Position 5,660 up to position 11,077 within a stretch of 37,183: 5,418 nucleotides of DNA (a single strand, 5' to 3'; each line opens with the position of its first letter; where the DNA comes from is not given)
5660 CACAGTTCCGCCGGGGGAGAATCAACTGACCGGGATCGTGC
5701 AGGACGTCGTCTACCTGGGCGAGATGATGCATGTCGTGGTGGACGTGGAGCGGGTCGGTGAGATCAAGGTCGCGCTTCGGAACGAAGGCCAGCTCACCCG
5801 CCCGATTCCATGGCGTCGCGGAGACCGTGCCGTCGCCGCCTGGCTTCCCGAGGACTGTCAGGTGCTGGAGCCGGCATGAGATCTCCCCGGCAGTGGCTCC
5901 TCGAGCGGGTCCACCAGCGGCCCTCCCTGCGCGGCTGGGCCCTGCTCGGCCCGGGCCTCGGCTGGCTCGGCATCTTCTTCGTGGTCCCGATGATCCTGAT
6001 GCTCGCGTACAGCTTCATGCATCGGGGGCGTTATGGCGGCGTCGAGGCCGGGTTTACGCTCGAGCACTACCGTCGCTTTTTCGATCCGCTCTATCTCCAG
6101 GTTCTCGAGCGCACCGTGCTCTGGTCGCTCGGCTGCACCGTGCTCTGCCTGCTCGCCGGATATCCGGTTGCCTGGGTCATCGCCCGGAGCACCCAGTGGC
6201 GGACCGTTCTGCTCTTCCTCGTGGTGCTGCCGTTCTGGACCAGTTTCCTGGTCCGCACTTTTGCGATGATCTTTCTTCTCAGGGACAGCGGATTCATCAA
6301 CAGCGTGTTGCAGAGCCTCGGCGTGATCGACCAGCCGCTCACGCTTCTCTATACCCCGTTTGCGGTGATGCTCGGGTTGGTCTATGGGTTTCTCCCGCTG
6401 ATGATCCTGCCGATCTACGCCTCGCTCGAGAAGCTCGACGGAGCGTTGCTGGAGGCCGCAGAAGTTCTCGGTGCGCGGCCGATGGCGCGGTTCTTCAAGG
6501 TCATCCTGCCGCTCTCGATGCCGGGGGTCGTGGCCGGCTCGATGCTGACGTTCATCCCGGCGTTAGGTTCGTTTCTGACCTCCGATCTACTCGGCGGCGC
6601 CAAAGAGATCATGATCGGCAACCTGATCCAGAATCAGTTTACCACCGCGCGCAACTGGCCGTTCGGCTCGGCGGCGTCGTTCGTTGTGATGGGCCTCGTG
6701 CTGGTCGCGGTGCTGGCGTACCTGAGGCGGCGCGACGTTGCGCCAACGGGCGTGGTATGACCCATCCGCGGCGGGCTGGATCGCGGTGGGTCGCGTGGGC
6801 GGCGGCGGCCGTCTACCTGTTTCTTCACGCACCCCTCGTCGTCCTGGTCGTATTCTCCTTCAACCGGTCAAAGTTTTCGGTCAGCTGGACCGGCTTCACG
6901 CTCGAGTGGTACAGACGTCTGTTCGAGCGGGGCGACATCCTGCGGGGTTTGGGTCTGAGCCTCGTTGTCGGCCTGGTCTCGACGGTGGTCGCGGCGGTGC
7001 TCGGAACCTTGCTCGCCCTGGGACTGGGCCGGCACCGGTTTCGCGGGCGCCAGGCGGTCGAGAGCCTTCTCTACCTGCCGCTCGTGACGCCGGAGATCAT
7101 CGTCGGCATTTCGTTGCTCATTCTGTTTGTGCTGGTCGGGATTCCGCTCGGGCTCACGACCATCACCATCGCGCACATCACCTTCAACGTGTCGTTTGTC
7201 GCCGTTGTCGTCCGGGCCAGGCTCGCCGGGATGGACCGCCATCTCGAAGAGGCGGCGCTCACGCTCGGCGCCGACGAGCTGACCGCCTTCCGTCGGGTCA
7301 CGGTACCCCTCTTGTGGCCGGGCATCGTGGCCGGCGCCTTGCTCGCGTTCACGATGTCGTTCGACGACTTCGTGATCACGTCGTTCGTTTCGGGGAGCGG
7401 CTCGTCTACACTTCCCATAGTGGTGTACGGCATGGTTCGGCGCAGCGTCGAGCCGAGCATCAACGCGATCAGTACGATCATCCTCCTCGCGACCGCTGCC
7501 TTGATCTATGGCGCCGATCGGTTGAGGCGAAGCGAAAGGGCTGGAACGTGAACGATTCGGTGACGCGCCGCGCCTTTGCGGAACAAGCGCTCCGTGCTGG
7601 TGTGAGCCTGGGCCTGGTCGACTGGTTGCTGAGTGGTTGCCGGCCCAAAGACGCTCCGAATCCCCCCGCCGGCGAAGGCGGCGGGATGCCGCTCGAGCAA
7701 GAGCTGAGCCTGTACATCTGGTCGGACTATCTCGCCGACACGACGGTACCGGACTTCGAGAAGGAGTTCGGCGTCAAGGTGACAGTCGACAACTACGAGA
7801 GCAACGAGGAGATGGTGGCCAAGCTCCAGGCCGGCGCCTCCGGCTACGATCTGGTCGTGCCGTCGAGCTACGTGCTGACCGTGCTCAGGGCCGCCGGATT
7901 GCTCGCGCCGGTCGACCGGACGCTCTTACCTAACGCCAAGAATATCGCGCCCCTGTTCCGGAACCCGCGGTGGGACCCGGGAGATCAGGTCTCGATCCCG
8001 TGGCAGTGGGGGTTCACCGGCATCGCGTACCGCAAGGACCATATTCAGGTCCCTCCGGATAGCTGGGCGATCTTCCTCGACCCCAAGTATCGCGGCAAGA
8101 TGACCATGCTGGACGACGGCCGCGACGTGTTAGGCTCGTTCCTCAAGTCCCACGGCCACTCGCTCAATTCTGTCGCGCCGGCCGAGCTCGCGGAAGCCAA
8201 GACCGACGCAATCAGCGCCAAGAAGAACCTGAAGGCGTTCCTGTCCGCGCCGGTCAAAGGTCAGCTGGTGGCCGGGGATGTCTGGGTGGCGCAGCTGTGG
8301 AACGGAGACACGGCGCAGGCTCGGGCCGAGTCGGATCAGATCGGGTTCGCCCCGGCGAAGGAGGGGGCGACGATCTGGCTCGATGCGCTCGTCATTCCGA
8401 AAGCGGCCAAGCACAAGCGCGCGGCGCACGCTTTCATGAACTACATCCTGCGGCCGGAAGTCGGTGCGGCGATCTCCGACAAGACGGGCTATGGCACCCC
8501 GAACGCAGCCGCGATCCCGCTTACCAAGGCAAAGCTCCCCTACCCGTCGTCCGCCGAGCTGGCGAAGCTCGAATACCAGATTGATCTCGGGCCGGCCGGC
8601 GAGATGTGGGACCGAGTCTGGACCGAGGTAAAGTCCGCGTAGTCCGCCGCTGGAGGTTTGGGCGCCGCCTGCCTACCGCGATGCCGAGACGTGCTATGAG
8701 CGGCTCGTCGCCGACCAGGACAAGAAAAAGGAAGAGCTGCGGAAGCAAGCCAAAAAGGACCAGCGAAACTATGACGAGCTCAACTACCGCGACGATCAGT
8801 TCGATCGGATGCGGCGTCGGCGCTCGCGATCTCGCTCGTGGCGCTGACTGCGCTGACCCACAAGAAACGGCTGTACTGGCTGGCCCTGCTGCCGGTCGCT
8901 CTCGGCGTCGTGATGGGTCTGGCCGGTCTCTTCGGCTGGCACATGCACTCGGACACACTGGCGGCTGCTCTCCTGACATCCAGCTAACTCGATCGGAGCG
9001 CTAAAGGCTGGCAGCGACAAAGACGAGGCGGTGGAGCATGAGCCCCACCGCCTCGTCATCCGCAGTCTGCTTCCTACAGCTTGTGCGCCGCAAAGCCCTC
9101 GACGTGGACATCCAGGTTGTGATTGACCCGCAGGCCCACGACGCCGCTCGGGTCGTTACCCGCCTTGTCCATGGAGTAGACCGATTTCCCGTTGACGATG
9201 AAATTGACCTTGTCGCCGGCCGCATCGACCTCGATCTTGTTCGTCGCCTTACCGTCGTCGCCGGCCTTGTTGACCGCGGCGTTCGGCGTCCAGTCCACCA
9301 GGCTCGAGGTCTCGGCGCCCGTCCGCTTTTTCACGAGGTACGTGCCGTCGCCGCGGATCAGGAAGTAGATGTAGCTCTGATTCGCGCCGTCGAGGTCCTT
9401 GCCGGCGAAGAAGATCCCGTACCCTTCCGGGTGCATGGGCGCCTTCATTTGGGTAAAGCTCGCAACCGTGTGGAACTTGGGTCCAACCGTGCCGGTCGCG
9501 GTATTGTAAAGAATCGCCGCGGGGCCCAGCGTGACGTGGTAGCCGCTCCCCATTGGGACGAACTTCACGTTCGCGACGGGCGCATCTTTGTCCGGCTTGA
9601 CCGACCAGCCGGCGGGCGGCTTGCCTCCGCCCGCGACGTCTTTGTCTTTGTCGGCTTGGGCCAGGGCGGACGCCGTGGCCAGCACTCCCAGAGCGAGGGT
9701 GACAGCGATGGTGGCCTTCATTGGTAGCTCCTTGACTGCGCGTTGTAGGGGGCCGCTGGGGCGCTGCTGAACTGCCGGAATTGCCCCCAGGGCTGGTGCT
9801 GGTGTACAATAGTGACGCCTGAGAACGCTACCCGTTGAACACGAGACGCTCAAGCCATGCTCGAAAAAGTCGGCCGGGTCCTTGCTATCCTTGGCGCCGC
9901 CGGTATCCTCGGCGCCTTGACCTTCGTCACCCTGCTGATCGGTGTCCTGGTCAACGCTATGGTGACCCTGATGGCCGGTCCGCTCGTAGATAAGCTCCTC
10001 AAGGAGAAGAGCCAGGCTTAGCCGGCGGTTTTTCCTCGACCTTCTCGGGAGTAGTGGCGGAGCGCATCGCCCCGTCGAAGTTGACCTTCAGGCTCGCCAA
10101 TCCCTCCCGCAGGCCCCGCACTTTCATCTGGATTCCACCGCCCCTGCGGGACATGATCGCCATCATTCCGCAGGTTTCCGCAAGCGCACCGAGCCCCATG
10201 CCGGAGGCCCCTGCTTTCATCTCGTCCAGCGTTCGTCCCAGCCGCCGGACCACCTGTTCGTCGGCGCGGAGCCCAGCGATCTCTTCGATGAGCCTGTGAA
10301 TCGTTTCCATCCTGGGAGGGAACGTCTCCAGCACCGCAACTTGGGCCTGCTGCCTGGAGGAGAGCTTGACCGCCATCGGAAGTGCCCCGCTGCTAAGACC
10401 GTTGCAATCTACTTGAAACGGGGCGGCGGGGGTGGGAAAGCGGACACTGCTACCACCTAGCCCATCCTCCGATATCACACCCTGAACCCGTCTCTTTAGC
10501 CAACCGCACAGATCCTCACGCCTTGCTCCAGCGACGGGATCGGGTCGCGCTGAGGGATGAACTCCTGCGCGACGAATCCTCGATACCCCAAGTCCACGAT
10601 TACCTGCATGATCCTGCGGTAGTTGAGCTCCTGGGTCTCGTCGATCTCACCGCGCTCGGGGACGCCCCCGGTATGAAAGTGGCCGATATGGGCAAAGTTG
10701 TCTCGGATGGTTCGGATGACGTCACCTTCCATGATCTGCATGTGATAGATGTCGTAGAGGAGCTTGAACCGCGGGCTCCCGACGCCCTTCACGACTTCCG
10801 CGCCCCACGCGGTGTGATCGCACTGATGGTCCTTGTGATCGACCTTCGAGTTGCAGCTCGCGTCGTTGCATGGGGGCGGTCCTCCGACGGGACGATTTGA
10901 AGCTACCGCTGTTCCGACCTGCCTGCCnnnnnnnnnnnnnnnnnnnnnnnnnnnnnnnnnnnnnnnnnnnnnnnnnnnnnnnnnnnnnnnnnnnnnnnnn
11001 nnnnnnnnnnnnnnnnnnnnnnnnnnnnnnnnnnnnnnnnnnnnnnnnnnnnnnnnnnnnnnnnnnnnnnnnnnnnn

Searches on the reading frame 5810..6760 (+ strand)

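Call 10: search_protein_families(library=pfam, proteins=[window:5810-6760:+], max_evalue=0.001)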
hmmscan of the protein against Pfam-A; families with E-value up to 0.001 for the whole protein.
window:5810-6760:+ (316 aa): 1 family
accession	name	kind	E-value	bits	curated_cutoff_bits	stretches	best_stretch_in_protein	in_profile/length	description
PF00528.27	BPD_transp_1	-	1.5e-13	51.3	26.4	1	117-303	1-172/184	Binding-protein-dependent transport system inner membrane component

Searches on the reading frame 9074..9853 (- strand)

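Call 10: search_protein_families(library=pfam, proteins=[window:9074-9853:-], max_evalue=0.001)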
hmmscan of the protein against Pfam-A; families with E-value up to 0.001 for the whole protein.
window:9074-9853:- (259 aa): 1 family
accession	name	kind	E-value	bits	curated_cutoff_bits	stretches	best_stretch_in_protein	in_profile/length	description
PF06439.18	3keto-disac_hyd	-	0.00069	20.1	26.8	1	144-246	67-176/187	3-keto-disaccharide hydrolase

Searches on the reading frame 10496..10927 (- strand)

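Call 85: search_protein_families(library=pfam, proteins=[window:10496-10927:-], max_evalue=0.001)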
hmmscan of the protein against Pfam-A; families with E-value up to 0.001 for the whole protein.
window:10496-10927:- (143 aa): 1 family
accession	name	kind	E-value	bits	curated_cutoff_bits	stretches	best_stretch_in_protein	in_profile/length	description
PF01261.30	AP_endonuc_2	-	1.6e-11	44.9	31.1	1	42-129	141-235/249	Xylose isomerase-like TIM barrel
